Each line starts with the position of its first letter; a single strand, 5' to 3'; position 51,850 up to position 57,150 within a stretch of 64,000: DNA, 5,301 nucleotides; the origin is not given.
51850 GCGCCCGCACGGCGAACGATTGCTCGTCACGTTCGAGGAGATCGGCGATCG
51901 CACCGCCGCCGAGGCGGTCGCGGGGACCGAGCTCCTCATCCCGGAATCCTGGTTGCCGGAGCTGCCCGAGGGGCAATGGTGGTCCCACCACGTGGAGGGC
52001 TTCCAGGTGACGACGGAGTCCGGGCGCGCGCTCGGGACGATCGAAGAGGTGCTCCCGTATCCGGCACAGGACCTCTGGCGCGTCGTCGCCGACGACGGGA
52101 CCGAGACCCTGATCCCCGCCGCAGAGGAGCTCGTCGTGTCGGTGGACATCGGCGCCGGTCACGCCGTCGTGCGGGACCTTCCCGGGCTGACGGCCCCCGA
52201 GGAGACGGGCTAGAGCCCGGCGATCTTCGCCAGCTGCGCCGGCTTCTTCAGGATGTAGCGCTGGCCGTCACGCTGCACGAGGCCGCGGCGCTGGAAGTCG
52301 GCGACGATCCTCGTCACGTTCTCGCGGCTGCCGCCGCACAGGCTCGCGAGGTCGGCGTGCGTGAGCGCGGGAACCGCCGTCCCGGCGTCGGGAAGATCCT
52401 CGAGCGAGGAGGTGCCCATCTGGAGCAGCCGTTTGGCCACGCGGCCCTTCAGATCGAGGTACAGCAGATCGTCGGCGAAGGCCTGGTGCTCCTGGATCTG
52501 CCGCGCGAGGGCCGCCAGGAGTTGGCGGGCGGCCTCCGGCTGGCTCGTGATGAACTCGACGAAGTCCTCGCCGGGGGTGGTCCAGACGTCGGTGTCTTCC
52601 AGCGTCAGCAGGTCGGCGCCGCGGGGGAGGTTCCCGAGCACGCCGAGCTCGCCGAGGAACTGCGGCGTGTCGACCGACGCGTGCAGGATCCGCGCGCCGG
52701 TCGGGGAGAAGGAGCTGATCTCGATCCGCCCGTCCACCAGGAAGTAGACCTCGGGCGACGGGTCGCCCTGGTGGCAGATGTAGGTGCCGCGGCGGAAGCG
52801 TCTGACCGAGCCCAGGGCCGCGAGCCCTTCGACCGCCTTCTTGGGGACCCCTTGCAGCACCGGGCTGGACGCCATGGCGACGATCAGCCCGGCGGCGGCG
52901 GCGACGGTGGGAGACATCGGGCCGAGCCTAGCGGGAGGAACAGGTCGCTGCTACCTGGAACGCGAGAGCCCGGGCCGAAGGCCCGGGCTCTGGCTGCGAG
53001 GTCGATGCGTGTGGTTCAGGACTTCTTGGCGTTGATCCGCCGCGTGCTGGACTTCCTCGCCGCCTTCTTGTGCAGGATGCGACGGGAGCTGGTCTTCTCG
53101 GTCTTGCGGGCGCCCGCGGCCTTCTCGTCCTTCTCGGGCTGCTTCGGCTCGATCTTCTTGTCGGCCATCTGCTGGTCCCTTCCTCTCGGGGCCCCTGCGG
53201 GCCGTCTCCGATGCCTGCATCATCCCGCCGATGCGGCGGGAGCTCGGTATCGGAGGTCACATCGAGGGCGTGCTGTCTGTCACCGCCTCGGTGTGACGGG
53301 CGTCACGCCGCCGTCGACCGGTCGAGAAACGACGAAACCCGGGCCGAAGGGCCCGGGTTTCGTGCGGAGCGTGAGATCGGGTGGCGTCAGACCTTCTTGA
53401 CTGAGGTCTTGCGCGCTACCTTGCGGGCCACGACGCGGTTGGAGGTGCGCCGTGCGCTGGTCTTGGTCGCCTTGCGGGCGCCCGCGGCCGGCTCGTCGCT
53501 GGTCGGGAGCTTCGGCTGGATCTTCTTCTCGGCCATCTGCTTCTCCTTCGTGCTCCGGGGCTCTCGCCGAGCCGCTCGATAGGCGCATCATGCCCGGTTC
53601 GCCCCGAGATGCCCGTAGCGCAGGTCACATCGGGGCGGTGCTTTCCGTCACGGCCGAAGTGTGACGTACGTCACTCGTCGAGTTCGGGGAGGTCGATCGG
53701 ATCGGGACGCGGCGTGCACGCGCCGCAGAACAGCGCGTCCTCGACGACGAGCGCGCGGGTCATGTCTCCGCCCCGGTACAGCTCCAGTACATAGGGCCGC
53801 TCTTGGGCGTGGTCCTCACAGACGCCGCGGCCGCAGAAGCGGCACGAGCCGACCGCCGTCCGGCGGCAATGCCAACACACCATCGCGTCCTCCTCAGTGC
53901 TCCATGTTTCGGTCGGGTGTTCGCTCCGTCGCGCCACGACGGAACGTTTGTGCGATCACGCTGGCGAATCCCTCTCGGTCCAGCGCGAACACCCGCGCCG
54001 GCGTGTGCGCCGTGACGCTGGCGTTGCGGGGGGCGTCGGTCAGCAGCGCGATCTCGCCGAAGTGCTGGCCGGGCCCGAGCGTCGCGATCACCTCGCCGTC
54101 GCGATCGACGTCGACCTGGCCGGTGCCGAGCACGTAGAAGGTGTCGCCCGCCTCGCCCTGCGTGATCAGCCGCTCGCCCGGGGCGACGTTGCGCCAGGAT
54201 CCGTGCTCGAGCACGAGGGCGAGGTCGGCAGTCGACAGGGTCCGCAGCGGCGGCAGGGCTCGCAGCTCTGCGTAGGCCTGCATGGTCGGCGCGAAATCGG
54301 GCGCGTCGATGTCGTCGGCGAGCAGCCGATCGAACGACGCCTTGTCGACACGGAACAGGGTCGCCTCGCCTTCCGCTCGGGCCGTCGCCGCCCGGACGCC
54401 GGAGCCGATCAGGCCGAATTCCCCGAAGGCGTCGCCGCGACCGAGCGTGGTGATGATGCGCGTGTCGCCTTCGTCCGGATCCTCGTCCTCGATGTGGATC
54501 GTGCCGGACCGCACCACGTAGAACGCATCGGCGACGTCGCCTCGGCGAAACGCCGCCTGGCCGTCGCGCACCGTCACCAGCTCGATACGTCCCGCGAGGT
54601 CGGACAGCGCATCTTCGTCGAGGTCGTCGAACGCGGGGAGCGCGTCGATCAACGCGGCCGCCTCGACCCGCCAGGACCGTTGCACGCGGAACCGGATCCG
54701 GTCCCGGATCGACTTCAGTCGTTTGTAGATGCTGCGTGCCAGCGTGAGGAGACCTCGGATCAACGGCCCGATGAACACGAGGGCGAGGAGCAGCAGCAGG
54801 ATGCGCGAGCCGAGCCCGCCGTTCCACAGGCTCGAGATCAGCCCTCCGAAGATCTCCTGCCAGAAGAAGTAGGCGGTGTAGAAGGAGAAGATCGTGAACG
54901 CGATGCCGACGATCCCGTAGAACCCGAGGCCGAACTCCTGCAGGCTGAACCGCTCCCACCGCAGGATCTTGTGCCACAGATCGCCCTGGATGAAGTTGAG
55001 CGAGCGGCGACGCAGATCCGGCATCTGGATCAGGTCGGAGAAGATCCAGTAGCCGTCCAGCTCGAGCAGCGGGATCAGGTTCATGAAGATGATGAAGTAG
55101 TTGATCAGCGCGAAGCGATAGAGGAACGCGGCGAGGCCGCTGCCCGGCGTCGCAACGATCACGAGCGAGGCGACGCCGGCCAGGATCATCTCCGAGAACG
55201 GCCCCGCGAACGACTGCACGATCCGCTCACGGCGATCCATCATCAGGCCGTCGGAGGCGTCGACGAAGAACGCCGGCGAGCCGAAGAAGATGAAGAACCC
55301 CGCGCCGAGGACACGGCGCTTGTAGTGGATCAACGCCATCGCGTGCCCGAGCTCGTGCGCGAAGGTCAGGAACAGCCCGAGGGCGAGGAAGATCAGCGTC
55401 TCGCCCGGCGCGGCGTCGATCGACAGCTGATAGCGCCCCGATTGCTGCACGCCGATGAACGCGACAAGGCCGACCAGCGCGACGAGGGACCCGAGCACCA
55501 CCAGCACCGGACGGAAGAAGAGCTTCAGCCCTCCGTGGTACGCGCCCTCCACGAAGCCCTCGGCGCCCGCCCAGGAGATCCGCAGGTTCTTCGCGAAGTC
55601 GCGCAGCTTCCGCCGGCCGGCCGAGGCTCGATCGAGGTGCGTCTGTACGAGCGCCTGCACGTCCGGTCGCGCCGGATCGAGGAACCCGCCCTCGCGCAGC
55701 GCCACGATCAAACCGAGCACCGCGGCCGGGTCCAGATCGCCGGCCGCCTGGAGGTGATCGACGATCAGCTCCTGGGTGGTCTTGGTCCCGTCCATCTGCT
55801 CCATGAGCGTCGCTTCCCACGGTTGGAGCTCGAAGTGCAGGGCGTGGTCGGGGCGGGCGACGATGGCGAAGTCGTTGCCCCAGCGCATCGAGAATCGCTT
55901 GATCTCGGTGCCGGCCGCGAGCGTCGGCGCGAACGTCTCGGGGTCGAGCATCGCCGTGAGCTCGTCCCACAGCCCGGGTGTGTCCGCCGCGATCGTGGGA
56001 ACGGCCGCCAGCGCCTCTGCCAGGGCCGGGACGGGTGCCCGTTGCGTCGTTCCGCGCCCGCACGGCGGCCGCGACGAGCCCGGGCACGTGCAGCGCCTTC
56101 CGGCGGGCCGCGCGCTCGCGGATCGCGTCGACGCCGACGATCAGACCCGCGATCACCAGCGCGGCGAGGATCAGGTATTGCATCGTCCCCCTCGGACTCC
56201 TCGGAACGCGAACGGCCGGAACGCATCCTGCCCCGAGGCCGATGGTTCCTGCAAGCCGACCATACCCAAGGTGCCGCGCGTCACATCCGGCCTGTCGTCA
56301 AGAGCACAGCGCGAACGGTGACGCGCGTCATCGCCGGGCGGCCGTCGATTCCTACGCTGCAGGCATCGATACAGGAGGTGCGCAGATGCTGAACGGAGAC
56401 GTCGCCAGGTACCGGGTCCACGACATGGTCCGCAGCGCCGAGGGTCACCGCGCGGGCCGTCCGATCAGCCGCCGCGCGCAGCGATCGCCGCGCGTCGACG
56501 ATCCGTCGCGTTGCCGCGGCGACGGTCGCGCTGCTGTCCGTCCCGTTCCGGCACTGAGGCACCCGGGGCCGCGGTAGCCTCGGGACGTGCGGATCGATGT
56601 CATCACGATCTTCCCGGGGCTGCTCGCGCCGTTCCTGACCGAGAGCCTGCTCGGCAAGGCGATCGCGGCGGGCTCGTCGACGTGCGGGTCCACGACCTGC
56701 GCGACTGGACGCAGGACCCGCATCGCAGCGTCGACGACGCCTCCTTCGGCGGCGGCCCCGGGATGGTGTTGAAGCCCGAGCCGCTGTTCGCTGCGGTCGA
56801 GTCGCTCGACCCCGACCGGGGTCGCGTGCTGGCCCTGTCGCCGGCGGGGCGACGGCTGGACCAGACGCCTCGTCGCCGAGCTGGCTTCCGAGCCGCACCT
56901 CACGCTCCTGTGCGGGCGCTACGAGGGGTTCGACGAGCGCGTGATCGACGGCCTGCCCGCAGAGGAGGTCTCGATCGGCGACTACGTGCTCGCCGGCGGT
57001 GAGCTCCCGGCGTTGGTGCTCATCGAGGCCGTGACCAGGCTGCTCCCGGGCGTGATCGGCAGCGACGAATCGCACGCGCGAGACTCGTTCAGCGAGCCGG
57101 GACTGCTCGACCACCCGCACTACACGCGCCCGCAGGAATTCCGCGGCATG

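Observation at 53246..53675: Two duplicated promoters, each with three phased TGTGA-N6-TCACA-like boxes in class II geometry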

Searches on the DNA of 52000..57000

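Call 23: search_rna_families(source=window, start=52000, end=57000, threshold=evalue, max_evalue=1)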
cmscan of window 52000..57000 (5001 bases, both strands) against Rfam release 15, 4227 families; matches with E-value up to 1: 1.
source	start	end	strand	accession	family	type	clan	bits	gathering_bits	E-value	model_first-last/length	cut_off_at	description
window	53326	53432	-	RF01772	rnk_pseudo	Cis-reg; leader;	-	24.9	55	0.47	1-108/108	no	Pseudomonas rnk leader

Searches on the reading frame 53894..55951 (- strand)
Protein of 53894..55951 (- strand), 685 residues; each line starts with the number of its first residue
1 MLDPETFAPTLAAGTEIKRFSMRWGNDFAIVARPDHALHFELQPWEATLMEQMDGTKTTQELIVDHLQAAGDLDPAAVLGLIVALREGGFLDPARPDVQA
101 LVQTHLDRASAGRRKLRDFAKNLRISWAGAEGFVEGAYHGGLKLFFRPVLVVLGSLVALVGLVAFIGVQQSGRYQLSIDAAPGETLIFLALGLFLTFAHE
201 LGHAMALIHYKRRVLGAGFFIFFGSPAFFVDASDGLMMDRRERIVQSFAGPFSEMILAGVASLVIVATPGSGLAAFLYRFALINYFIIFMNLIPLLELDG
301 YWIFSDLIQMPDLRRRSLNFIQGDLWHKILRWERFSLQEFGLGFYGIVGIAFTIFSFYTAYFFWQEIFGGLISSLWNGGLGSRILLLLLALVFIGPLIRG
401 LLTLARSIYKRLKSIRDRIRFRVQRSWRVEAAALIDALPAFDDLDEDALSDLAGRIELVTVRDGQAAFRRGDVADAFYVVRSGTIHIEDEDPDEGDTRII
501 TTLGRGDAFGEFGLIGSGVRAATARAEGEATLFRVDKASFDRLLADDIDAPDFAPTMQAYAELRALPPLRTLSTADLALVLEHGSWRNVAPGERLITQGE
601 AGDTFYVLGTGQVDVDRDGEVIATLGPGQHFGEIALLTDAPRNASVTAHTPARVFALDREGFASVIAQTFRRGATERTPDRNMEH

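Call 5: search_protein_families(library=pfam, proteins=[window:53894-55951:-], max_evalue=0.1)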
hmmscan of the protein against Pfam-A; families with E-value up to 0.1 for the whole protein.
window:53894-55951:- (685 aa): 3 families
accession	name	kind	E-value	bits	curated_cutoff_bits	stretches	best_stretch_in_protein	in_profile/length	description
PF00027.35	cNMP_binding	-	3e-41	139.7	27.5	2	587-668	2-88/89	Cyclic nucleotide-binding domain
PF02163.28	Peptidase_M50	-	3e-07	30.5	27.2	1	251-311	137-197/221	Peptidase family M50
PF19997.5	ivWA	-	0.028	14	35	1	452-539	142-237/253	vWA domain found in the FtsH ternary systems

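Call 6: search_protein_families(library=ncbifam, proteins=[window:53894-55951:-], max_evalue=0.1)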
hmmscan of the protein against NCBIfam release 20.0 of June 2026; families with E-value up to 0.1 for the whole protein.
window:53894-55951:- (685 aa): 10 families
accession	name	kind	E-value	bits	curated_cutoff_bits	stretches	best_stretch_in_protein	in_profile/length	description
NF041824.1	daptide_HExxH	equivalog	7.2e-45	153.7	300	1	29-403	18-374/379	daptide biosynthesis intramembrane metalloprotease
NF058543.1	ActPatMycb56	equivalog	8.5e-23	80.7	460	2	575-667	10-106/317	acetyltransferase Pat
NF041163.2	encap_f2b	equivalog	2.3e-18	66.6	400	2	416-545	54-184/450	family 2B encapsulin nanocompartment shell protein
TIGR03896.1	cyc_nuc_ocin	subfamily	1.3e-12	47.7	161.05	2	583-668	7-101/317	bacteriocin-type transport-associated protein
NF008732.0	PRK11753.1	equivalog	3.5e-12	46.2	266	2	467-545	34-112/214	cAMP-activated global transcriptional regulator CRP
NF058609.1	RiPP_HExxH_LiaK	equivalog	3.3e-11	43.3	225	1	174-315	79-219/246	YydH/LiaK family epipeptide maturation metalloprotease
NF052518.1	TransRegLdrP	equivalog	1.1e-05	25.6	300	1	463-541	6-82/195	transcriptional regulator LdrP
NF050815.1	TransActFtrBCaul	equivalog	0.00014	21.2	300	1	562-647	10-99/251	transcriptional activator FtrB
NF006901.0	PRK09392.1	equivalog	0.00043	19.7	211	1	561-657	7-107/236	transcriptional activator FtrB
NF008365.0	PRK11161.1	subfamily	0.053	12.8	228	1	445-516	35-105/250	fumarate/nitrate reduction transcriptional regulator Fnr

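Call 34: search_protein_families(library=padloc, proteins=[window:53894-55951:-], max_evalue=0.01)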
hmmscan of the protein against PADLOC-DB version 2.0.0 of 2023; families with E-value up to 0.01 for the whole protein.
window:53894-55951:- (685 aa): 5 families
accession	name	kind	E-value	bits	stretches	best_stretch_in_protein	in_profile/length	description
PDLC00734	PycC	-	1.6e-19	68.3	2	578-664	26-118/374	Pycsar cyclase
PDLC00731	Effector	-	4e-18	63.4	2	581-668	37-125/306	TIR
PDLC02371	PycTIR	-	8.2e-18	62.7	2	580-668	33-122/288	-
PDLC00732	Effector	-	2.7e-14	50.8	2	580-668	32-121/301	TIR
PDLC00730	Effector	-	0.0024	15.1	1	580-658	52-130/299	TIR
